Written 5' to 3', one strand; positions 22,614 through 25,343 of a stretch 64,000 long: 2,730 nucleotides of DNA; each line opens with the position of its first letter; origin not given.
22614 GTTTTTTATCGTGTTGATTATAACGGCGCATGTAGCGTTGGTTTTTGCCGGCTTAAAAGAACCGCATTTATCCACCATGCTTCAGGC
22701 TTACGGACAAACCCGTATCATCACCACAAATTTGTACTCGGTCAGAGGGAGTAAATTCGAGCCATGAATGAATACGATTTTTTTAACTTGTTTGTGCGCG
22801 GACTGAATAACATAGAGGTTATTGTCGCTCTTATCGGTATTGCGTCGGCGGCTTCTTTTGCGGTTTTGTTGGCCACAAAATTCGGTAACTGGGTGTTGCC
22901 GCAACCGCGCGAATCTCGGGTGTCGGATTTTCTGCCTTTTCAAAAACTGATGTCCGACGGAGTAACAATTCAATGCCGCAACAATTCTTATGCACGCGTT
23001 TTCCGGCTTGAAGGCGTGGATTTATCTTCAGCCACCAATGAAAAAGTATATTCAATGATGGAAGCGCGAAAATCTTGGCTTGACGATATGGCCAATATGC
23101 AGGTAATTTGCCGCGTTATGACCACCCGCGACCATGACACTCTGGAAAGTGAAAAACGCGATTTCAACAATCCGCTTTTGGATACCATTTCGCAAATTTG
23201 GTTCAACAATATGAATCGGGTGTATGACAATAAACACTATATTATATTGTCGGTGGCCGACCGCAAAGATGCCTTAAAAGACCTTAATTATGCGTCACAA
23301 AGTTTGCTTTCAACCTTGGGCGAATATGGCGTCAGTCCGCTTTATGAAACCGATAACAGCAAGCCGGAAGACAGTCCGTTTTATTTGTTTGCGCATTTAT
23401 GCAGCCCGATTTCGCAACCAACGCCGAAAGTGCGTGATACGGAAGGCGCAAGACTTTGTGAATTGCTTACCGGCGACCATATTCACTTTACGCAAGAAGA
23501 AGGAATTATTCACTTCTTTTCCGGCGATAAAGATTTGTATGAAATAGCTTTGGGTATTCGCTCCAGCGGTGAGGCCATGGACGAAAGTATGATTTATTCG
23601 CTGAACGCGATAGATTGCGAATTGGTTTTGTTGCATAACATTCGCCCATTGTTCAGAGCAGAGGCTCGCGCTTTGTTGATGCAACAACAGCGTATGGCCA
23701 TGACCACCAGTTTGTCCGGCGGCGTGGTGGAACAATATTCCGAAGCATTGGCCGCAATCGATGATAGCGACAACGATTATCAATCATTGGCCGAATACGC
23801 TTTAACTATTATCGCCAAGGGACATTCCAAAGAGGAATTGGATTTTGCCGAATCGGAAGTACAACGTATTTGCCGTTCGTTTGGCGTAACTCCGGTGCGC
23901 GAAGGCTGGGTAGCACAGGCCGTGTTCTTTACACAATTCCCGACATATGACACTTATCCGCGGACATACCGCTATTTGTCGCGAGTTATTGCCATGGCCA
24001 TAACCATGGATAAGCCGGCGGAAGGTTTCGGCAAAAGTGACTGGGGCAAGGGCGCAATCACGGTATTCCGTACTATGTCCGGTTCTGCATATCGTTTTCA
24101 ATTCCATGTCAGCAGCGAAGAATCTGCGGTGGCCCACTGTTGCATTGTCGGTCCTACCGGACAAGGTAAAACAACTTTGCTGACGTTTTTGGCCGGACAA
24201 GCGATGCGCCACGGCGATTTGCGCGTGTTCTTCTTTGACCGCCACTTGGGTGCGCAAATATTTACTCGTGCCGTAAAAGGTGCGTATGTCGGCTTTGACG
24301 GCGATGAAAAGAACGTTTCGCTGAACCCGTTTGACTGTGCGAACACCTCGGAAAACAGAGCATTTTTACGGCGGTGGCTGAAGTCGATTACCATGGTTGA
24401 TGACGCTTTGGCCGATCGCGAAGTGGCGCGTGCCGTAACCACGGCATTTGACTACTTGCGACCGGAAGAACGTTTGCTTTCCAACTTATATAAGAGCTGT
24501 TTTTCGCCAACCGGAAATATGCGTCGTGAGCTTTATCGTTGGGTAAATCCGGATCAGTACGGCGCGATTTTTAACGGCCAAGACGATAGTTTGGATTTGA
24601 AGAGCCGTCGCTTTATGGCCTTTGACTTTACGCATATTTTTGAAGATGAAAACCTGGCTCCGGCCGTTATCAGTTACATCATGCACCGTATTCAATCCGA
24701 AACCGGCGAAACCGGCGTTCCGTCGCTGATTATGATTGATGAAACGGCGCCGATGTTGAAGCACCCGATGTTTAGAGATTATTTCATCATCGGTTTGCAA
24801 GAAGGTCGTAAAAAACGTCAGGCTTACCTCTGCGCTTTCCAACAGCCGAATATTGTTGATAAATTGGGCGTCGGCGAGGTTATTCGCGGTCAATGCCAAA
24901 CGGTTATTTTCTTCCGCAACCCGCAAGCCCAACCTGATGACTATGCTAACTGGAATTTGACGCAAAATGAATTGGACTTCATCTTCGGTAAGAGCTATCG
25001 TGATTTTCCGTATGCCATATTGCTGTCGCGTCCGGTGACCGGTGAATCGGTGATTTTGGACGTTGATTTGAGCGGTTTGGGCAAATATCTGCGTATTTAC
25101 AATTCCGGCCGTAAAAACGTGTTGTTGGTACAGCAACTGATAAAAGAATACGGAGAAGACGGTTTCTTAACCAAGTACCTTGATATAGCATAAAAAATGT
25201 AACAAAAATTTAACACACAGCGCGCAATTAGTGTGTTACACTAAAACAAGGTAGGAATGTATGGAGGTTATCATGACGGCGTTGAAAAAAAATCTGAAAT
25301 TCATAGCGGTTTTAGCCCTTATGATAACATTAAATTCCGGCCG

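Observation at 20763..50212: Non-canonical VirB/Cag-like type IV secretion locus embedded next to core genes, with no coupling protein, relaxase or VirB6 in view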

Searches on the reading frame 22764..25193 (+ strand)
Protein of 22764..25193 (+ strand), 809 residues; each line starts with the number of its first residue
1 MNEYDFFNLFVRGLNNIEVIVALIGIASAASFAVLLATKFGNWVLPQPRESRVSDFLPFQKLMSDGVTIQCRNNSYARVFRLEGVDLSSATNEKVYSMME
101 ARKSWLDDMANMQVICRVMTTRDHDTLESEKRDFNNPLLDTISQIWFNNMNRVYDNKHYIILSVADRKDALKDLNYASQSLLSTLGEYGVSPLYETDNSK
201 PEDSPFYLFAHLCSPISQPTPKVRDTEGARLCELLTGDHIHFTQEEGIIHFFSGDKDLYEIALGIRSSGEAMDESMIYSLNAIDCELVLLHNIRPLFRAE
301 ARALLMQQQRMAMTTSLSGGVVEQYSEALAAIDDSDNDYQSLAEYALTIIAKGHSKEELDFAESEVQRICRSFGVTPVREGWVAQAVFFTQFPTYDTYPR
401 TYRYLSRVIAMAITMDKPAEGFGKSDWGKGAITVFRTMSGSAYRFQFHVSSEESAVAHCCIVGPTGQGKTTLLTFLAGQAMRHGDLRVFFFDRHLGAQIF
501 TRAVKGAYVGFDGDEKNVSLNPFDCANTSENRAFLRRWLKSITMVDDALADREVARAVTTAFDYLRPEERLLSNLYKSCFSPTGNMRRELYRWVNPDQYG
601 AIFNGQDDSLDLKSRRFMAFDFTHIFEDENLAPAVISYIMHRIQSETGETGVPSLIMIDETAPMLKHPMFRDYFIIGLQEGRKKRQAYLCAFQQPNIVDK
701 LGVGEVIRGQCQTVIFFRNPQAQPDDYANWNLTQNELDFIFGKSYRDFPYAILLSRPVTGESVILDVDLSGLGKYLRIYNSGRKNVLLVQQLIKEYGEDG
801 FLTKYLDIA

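Call 3: search_protein_families(library=pfam, proteins=[window:22764-25193:+], max_evalue=0.1)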
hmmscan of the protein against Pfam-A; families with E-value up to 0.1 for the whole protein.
window:22764-25193:+ (809 aa): 13 families
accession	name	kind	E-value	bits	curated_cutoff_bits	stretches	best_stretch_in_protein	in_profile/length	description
PF03135.19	CagE_TrbE_VirB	-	2.1e-15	57.7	21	1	223-396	31-199/204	CagE, TrbE, VirB family, component of type IV transporter system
PF19044.6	P-loop_TraG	-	0.00022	20.4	25.8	0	584-672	182-270/413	TraG P-loop domain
PF25199.1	nSTAND_NTPase5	-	0.00081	19.7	34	1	450-494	35-79/145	Novel STAND NTPase 5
PF13401.12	AAA_22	-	0.0017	19.1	27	1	458-543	7-59/130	AAA domain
PF20720.3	nSTAND3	-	0.0041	17.3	27.2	1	458-553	19-79/155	Novel STAND NTPase 3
PF01935.23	DUF87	-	0.0043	17.6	23.2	1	457-494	24-61/220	Helicase HerA, central domain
PF00005.33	ABC_tran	-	0.0054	17.8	25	1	459-483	14-39/137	ABC transporter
PF10412.15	TrwB_AAD_bind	-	0.0072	15.7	20.5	1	453-524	12-72/387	Type IV secretion-system coupling protein DNA-binding domain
PF01695.23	IstB_IS21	-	0.0095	15.9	24.1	1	460-492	96-127/238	IstB-like ATP binding protein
PF01580.24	FtsK_SpoIIIE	-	0.017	15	24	1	425-483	13-67/221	FtsK/SpoIIIE family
PF13476.12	AAA_23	-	0.068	14.2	27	0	460-476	23-39/201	AAA domain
PF16575.11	CLP1_P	-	0.081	13.2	26.6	0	463-500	1-37/188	mRNA cleavage and polyadenylation factor CLP1 P-loop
PF05729.18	NACHT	-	0.092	13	26.7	0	459-482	3-26/167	NACHT domain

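Call 9: find_encoding_contigs(protein=window:22764-25193:+, flank=10000, max_places=6)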
Protein window:22764-25193:+ (809 aa): 8 contigs read that carry it; 5 places shown.
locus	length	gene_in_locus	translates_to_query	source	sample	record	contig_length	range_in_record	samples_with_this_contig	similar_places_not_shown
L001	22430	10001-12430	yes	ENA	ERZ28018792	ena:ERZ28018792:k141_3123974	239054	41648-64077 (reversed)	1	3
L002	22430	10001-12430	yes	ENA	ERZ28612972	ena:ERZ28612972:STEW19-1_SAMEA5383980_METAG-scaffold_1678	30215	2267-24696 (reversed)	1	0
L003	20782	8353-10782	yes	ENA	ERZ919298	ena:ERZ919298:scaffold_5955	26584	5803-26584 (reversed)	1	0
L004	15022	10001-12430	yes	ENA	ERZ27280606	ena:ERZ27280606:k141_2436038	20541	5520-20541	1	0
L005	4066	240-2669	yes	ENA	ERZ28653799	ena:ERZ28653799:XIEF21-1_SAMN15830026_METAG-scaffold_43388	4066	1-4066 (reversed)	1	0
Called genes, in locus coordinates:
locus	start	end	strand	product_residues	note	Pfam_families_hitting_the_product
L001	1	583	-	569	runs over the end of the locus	PF00437:T2SSE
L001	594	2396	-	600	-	-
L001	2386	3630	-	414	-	PF06864:PAP_PilO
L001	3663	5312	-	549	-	PF00263:Secretin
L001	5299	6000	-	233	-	PF10671:TcpQ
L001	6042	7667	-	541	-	-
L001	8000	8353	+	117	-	PF04956:TrbC (weak)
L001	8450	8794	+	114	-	PF04956:TrbC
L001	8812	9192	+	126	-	PF04956:TrbC (weak)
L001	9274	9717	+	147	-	-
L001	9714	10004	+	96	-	-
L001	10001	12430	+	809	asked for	PF27097:VirB4_TrbE_N (weak), PF03135:CagE_TrbE_VirB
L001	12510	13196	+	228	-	-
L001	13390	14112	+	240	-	-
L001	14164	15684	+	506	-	-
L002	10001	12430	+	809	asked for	PF27097:VirB4_TrbE_N (weak), PF03135:CagE_TrbE_VirB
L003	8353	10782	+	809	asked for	PF27097:VirB4_TrbE_N (weak), PF03135:CagE_TrbE_VirB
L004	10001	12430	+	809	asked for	PF27097:VirB4_TrbE_N (weak), PF03135:CagE_TrbE_VirB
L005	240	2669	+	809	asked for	PF27097:VirB4_TrbE_N (weak), PF03135:CagE_TrbE_VirB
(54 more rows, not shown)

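Call 10: find_homologous_proteins(query=window:22764-25193:+, max_evalue=1e-10)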
Query window:22764-25193:+ (809 aa): 650 proteins with E <= 1e-10 among 8000 candidates; the best 120 are listed.
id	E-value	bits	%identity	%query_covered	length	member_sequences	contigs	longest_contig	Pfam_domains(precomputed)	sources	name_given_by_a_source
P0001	0.0e+0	1758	93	100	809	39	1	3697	PF27097.1,PF03135.20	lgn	-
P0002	0.0e+0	1729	90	100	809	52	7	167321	PF27097.1,PF03135.20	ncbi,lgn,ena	-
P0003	0.0e+0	1718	90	100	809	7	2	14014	PF27097.1,PF03135.20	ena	-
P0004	0.0e+0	1709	90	100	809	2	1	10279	PF27097.1,PF03135.20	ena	-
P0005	0.0e+0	1708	90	100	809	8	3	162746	PF27097.1,PF03135.20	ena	-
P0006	0.0e+0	1704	89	100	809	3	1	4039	PF27097.1,PF03135.20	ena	-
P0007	0.0e+0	1700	89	100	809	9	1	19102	PF27097.1,PF03135.20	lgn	-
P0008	0.0e+0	1698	89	100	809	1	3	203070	PF27097.1,PF03135.20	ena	-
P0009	0.0e+0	1693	89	100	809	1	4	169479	PF27097.1,PF03135.20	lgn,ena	-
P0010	0.0e+0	1691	89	100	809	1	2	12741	PF27097.1,PF03135.20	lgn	-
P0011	0.0e+0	1688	89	100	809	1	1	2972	PF27097.1,PF03135.20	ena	-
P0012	0.0e+0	1680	88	100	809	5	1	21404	PF27097.1,PF03135.20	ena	-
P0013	0.0e+0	1676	88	100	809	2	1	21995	PF27097.1,PF03135.20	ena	-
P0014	0.0e+0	1675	88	100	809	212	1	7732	PF03135.20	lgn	-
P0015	0.0e+0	1673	87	100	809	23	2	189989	PF27097.1,PF03135.20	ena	-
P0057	0.0e+0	1501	77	100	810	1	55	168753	PF27097.1,PF03135.20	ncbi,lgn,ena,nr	ncbi:MAG: hypothetical protein SO141_03700 [Alphaproteobacteria bacterium]|nr:hypothetical protein [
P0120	0.0e+0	1467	76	100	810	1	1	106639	PF27097.1,PF03135.20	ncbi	-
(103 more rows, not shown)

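Call 21: find_encoding_contigs(protein=P0057, flank=10000, max_places=3)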
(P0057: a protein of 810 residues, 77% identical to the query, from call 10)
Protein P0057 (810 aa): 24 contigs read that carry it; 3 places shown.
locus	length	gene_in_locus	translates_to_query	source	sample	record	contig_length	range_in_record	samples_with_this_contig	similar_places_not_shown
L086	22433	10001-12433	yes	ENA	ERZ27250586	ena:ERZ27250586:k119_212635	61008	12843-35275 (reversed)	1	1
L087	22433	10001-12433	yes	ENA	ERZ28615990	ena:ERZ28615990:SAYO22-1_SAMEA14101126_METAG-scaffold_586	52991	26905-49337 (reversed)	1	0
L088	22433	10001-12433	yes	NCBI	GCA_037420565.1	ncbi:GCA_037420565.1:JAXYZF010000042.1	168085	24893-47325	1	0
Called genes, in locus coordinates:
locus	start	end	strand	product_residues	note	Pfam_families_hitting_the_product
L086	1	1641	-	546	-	-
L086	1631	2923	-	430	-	PF06864:PAP_PilO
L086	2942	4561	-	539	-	PF00263:Secretin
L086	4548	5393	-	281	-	PF10671:TcpQ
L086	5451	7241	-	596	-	-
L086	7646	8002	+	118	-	PF04956:TrbC (weak)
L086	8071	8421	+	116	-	PF04956:TrbC (weak)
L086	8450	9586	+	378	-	-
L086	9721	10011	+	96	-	-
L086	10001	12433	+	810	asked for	PF27097:VirB4_TrbE_N, PF03135:CagE_TrbE_VirB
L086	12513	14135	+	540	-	-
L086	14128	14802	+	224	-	-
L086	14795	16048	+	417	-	-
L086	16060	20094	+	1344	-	-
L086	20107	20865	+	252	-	PF04335:VirB8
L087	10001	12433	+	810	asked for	PF27097:VirB4_TrbE_N, PF03135:CagE_TrbE_VirB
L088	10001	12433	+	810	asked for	PF27097:VirB4_TrbE_N, PF03135:CagE_TrbE_VirB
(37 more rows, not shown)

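Call 23: search_solved_structures(query=window:22764-25193:+, max_evalue=0.001)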
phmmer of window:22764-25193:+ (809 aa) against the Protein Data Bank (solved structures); distinct sequences matched with E-value up to 0.001: 4.
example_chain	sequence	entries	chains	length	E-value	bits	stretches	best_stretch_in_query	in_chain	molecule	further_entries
7o41_A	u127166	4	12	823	2.1e-36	128.7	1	263-744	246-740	TrwK protein | Type IV secretion system protein virB4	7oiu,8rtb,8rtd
7o43_A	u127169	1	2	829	2.2e-36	128.6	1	263-744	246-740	TrwK protein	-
7o42_A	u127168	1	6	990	4.4e-36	127.6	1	263-744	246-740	TrwK protein,Protein hcp1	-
5zxd_A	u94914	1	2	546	0.00081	20.9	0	458-488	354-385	ATP-binding cassette sub-family F member 1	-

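Call 38: search_dna_similar(query=window:22764-25193:+, collection=plasmids, mode=protein, max_rows=12)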
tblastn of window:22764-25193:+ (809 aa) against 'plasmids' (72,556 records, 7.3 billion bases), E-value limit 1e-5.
The search stops at 5000 records and this limit was reached: more records match than are counted here, and every count below describes the 5000 best-scoring records only.
Records with a match: at least 5000; places in all: 5322; records where one place covers at least 80% of the query: 386.
Best place of each record, by identity: <60% 5000.
By first word of the organism name: Escherichia 1350; Klebsiella 695; Agrobacterium 297; Rhizobium 278; Salmonella 274; Enterobacter 238; Citrobacter 150; Campylobacter 141; Sinorhizobium 134; Xanthomonas 123; and 193 more.
By predicted mobility (MOB-suite, as given by PLSDB): conjugative 4088; non-mobilizable 590; mobilizable 322.
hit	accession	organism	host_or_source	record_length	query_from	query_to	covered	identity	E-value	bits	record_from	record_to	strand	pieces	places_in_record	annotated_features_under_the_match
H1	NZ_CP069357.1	Microvirga sp. VF16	Vachellia farnesiana,Cell culture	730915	46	807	94%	37.9%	3e-167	544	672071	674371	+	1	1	hypothetical protein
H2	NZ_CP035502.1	Sphingosinicella sp. BN140058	Cell culture,soil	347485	15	795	97%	33.9%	2e-130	437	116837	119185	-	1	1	hypothetical protein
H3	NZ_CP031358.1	Erythrobacter aureus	marine sediment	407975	19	799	97%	33.7%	1e-134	449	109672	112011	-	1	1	VirB4 family type IV secretion system protein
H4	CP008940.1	Candidatus Paracaedimonas acanthamoebae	Acanthamoeba polyphaga HN-3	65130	20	807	97%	29.9%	7e-103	356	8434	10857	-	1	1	hypothetical protein (x2)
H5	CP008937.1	Candidatus Paracaedimonas acanthamoebae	Acanthamoeba polyphaga HN-3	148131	20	807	97%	29.9%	8e-103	356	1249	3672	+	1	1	hypothetical protein (x2)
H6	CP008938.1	Candidatus Paracaedimonas acanthamoebae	Acanthamoeba polyphaga HN-3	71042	19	809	98%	29.7%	5e-105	363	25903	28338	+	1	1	hypothetical protein (x2)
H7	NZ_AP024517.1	Nitrosospira sp. NRS527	Oryza sativa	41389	6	799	98%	26.9%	4e-61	233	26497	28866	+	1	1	hypothetical protein | VirB3 family type IV secretion system protein | type IV secretion system protein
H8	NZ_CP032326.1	Azospirillum argentinense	soil sample,Agricultural field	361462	21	773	93%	25.9%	1e-62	237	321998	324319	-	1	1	hypothetical protein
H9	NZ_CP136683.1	Thalassospira lucentensis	Macrocystis pyrifera gametophyte,Whole ...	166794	45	798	93%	25.5%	6e-58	223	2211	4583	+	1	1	DUF87 domain-containing protein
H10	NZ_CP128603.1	Roseibium aggregatum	cell culture,marine biofilms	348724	35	804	94%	25.1%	6e-44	205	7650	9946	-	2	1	type IV secretion system protein B4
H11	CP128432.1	Microbulbifer sp. MKSA007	Smenospongia aurea,bacteria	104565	21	798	96%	24.5%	1e-45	185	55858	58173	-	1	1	hypothetical protein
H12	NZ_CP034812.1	Paracoccus sp. Arc7-R13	-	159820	49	789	92%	25.7%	3e-35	152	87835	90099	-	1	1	ATP-binding protein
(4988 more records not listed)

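Call 40: get_annotated_region(hit=H1, flank=20000)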
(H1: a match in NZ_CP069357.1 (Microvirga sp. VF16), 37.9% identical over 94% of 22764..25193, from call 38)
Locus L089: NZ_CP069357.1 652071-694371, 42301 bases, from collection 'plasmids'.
description: Microvirga sp. VF16 plasmid pMVF16-3, complete sequence
organism: Microvirga sp. VF16 (NCBI taxid 2807101)
taxonomy: Bacteria; Pseudomonadota; Alphaproteobacteria; Hyphomicrobiales; Methylobacteriaceae; Microvirga; Microvirga sp. VF16
host: -; source: Vachellia farnesiana,Cell culture; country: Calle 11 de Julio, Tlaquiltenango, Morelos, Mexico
typing (MOB-suite, as given by PLSDB): non-mobilizable
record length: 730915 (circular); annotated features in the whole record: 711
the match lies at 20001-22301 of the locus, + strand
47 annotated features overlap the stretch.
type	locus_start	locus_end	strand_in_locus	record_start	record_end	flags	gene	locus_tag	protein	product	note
CDS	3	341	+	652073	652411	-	-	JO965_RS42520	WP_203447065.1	hypothetical protein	-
CDS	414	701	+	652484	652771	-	-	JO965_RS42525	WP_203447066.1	hypothetical protein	-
CDS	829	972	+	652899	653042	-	-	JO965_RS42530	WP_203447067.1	hypothetical protein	-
CDS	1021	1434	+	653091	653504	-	-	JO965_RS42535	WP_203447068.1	BA14K family protein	-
CDS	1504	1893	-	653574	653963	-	-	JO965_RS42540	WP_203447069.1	hypothetical protein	-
CDS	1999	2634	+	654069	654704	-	-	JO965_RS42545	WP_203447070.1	hypothetical protein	-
CDS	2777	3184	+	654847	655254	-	-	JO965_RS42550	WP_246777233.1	BA14K family protein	-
CDS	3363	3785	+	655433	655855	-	-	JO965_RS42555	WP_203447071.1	hypothetical protein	-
CDS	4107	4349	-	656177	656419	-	-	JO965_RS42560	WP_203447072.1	hypothetical protein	-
CDS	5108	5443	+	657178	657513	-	-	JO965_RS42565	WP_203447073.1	hypothetical protein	-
CDS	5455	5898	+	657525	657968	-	-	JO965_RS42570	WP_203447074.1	hypothetical protein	-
CDS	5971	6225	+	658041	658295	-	-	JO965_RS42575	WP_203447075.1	hypothetical protein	-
CDS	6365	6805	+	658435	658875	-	-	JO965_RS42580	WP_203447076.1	hypothetical protein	-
CDS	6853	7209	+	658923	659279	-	-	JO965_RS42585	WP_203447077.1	hypothetical protein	-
CDS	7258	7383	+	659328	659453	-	-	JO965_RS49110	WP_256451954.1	hypothetical protein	-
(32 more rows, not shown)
